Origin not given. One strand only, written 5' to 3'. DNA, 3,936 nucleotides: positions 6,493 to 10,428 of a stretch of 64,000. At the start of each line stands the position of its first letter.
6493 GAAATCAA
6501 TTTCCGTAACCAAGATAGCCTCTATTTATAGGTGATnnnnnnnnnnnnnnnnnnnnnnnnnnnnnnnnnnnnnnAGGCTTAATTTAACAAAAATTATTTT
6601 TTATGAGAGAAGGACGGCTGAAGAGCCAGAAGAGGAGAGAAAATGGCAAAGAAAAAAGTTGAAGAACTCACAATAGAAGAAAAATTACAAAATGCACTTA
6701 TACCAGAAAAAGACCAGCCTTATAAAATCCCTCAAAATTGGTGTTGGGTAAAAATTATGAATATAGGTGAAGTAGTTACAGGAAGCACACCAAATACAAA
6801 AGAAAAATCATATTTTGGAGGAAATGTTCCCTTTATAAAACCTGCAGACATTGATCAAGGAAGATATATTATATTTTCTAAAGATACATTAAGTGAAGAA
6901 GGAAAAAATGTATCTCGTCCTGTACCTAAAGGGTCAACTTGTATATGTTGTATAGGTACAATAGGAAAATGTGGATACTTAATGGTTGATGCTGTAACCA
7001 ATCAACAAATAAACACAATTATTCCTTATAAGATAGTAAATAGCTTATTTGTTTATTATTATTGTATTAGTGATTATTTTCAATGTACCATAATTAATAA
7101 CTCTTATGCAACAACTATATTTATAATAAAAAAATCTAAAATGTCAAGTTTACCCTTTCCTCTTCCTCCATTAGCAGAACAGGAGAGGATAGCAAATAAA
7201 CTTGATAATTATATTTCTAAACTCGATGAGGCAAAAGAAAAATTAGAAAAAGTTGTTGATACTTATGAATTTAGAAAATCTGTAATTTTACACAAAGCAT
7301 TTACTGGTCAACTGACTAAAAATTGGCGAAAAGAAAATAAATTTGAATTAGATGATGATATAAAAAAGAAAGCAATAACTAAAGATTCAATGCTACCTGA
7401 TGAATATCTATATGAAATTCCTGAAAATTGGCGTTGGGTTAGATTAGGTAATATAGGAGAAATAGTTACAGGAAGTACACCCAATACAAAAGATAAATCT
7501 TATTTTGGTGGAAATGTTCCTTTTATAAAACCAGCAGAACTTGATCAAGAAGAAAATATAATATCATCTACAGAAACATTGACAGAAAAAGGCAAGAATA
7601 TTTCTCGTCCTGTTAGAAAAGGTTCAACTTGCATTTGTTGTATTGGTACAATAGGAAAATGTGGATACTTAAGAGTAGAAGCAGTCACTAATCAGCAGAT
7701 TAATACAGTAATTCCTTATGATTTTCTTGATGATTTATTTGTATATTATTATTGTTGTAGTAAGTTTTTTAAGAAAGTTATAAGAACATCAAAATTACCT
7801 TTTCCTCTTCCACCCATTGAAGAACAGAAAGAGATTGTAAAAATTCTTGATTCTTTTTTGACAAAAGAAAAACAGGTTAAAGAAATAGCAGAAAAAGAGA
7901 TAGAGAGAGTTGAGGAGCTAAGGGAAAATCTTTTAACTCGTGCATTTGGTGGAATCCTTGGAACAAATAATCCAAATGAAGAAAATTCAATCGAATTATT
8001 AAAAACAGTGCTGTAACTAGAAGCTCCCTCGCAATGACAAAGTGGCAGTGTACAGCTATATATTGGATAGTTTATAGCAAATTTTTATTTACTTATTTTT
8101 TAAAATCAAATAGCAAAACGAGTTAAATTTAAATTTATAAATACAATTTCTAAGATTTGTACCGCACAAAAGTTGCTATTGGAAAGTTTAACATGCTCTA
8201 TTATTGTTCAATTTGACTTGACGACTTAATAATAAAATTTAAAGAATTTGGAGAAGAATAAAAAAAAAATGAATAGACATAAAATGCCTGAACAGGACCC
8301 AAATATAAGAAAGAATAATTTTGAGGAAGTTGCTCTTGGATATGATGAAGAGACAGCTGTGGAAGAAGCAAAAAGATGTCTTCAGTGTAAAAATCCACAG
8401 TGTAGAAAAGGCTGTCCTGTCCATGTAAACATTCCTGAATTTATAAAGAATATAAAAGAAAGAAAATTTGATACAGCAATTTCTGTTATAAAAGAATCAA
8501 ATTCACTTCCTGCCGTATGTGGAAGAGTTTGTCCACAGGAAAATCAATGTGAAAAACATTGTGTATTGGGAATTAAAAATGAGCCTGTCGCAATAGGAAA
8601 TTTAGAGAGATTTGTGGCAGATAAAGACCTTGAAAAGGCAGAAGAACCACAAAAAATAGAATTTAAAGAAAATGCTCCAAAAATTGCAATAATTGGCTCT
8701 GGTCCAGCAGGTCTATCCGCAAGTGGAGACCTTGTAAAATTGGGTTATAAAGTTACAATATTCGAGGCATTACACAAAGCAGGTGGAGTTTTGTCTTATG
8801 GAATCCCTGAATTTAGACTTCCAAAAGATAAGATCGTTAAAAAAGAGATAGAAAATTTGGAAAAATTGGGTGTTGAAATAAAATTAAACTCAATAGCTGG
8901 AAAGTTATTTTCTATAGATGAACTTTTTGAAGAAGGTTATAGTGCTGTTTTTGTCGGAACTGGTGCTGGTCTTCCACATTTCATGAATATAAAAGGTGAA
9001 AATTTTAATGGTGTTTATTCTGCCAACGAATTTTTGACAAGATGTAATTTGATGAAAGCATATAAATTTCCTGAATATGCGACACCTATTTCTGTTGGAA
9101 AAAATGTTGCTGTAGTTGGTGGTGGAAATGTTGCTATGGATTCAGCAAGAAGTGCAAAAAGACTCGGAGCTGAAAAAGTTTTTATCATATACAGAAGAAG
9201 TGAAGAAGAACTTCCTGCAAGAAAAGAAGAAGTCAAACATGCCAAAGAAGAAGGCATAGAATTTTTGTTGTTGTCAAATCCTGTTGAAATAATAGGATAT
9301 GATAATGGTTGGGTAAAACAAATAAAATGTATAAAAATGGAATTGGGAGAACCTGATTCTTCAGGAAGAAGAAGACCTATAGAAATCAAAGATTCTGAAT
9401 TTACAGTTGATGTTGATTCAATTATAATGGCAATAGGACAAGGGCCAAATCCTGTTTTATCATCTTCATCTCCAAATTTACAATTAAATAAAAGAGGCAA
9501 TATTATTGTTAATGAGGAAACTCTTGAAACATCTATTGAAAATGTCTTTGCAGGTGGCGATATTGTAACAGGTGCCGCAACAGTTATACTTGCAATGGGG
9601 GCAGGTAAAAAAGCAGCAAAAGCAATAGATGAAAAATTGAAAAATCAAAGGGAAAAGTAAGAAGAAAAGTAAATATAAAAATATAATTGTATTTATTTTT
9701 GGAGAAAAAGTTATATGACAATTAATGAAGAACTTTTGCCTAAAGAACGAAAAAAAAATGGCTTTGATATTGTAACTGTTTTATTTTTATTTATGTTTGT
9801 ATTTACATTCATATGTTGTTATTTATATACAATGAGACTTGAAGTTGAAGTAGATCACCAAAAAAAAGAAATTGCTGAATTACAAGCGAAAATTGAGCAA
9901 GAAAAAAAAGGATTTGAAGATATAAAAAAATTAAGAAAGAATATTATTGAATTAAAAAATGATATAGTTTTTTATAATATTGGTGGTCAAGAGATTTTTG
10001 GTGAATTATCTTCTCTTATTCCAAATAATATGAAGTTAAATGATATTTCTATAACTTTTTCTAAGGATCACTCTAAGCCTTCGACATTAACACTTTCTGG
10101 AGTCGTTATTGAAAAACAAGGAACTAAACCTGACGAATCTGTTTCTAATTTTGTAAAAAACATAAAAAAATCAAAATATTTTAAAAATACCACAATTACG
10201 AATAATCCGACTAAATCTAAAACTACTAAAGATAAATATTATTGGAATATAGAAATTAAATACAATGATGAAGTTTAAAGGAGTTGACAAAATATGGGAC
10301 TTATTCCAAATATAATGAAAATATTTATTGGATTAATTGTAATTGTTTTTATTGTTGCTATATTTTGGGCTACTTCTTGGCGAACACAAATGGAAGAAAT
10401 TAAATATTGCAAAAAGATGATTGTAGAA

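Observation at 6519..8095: Orphan hsdS with two near-identical TRDs, bracketed by inverted copies of a MITE-like repeat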

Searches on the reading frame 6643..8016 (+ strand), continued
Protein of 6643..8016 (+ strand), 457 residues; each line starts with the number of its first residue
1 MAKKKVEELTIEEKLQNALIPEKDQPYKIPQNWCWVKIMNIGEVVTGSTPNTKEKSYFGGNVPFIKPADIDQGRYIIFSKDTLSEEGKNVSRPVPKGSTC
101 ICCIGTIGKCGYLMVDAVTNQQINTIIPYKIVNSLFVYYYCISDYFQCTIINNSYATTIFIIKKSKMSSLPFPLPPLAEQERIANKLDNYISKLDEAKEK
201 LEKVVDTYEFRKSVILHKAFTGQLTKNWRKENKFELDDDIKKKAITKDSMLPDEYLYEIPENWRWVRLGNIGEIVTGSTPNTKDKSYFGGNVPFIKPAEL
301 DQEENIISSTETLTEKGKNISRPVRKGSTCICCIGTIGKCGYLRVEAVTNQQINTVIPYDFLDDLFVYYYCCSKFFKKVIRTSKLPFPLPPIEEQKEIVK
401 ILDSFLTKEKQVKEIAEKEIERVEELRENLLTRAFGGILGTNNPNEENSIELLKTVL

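Call 78: predict_structure(alignment_id=A4)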
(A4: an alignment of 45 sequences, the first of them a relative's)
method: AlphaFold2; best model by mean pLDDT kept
length: 472 residues; sequences in the alignment: 45
mean_pLDDT: 90.4   pTM: 0.77
mean pLDDT of the five models: 90.4, 90.3, 89.8, 87.6, 87.3
residues with pLDDT >= 90: 361; 70-90: 89; 50-70: 15; < 50: 7
segments of 3 or more residues with pLDDT < 50: 1-5
pLDDT, mean of each block of 10 residues (from residue 1): 54 85 92 95 94 92 93 85 93 95 90 95 95 95 93 80 93 95 94 93 95 95 94 87 68 72 92 94 93 95 90 94 95 91 96 96 96 93 81 92 95 97 94 93 93 87 82 76
secondary structure, 60 per line:
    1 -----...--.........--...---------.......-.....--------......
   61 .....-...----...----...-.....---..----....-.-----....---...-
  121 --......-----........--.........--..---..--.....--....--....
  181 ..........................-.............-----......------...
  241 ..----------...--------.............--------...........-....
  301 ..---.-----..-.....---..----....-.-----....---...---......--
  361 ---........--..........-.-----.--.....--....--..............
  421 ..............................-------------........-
elements in order: H11-18 E34-37 E42-46 E58-65 E74-76 E81-83 H85-89 E99-102 E110-113 E117-119 E123-128 H134-141 H144-152 H164-168 E171-174 H177-206 H208-220 H226-231 H238-242 E264-267 H268-271 E272-276 E288-295 H297-302 H315-319 E329-332 E340-343 E347-349 E353-358 H364-371 H374-383 H394-398 E401-404 H407-450 H464-471

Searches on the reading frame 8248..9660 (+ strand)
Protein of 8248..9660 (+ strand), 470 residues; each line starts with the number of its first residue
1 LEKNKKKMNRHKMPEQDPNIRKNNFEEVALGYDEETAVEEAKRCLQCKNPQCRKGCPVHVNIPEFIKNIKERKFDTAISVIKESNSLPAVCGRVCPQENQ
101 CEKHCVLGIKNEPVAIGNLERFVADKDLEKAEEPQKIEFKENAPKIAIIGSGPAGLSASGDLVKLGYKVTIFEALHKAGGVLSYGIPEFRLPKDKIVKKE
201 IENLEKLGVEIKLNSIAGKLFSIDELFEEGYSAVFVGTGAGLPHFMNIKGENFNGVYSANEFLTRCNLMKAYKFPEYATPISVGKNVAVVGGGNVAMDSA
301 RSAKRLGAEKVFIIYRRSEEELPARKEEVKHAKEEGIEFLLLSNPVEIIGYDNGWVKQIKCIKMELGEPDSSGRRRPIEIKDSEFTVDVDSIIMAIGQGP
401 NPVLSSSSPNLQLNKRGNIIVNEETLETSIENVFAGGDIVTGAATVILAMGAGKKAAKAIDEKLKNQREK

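Call 10: search_protein_families(library=pfam, proteins=[window:8248-9660:+], max_evalue=0.001)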
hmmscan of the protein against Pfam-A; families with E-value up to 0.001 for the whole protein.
window:8248-9660:+ (470 aa): 11 families
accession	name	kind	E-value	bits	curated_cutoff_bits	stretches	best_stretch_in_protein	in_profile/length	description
PF14691.11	Fer4_20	-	1.2e-45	154.3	25.8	1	21-130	1-111/113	Dihydroprymidine dehydrogenase domain II, 4Fe-4S cluster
PF07992.20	Pyr_redox_2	-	1.9e-36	126.5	26.1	1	145-453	2-291/291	Pyridine nucleotide-disulphide oxidoreductase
PF00070.33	Pyr_redox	-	1e-14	55.3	22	1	286-360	1-78/82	Pyridine nucleotide-disulphide oxidoreductase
PF13738.12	Pyr_redox_3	-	6.9e-11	42.4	30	1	272-437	153-305/305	Pyridine nucleotide-disulphide oxidoreductase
PF01262.27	AlaDh_PNT_C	-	7.3e-07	29.3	23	0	286-334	30-73/214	Alanine dehydrogenase/PNT, C-terminal domain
PF13450.12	NAD_binding_8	-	5e-06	27.1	21.9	1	148-182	1-35/68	NAD(P)-binding Rossmann-like domain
PF12831.13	FAD_oxidored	-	4.3e-05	23.4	27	0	146-186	2-42/416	FAD dependent oxidoreductase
PF03486.20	HI0933_like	-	0.00031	20.7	50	0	145-179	2-36/244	HI0933-like protein Rossmann domain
PF01134.28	GIDA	-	0.00037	20.1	22.1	0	146-206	2-61/391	Glucose inhibited division protein A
PF03807.23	F420_oxidored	-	0.00054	21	21.6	0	287-330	2-45/94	NADP oxidoreductase coenzyme F420-dependent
PF01946.23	Thi4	-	0.00079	19.2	26.2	0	145-189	19-64/235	Thi4 family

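Call 35: find_encoding_contigs(protein=window:8269-9657:+, flank=6000, max_places=10)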
Protein window:8269-9657:+ (463 aa): 3 contigs read that carry it; 2 places shown.
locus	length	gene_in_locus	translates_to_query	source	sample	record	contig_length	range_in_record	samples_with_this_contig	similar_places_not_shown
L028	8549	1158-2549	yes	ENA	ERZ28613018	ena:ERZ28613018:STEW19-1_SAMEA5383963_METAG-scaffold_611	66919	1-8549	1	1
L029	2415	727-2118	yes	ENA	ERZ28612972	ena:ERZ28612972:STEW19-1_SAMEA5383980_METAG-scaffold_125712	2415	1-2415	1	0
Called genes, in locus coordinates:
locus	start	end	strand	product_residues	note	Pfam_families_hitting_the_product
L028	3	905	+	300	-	?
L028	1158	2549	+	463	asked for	PF14691:Fer4_20, PF01262:AlaDh_PNT_C (faint), PF07992:Pyr_redox_2, PF13450:NAD_binding_8 (weak), PF13738:Pyr_redox_3 (weak), PF00070:Pyr_redox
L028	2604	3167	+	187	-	PF05137:PilN (faint)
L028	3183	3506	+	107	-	-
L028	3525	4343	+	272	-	-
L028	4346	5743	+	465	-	PF13231:PMT_2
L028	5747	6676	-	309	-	PF00291:PALP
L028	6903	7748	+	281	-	PF19789:DUF6273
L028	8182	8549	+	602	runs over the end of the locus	PF00009:GTP_EFTU, PF03144:GTP_EFTU_D2, PF00679:EFG_C, PF06421:LepA_C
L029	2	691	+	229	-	?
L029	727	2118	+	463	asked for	PF14691:Fer4_20, PF01262:AlaDh_PNT_C (faint), PF07992:Pyr_redox_2, PF13450:NAD_binding_8 (weak), PF13738:Pyr_redox_3 (weak), PF00070:Pyr_redox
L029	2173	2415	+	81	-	?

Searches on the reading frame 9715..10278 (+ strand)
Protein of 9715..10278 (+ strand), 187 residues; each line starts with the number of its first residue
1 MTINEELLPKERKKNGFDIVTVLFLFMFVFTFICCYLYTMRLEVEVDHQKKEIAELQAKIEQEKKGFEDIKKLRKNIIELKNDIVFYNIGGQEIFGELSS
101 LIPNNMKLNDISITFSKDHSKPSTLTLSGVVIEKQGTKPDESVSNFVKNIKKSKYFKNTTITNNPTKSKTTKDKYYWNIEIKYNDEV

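Call 10: search_protein_families(library=pfam, proteins=[window:9715-10278:+], max_evalue=0.001)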
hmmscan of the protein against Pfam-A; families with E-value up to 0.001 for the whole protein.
window:9715-10278:+ (187 aa): 1 family
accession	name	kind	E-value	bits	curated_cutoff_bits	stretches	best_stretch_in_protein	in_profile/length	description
PF05137.18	PilN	-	1e-05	25.9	22.8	1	94-179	2-74/78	Fimbrial assembly protein (PilN)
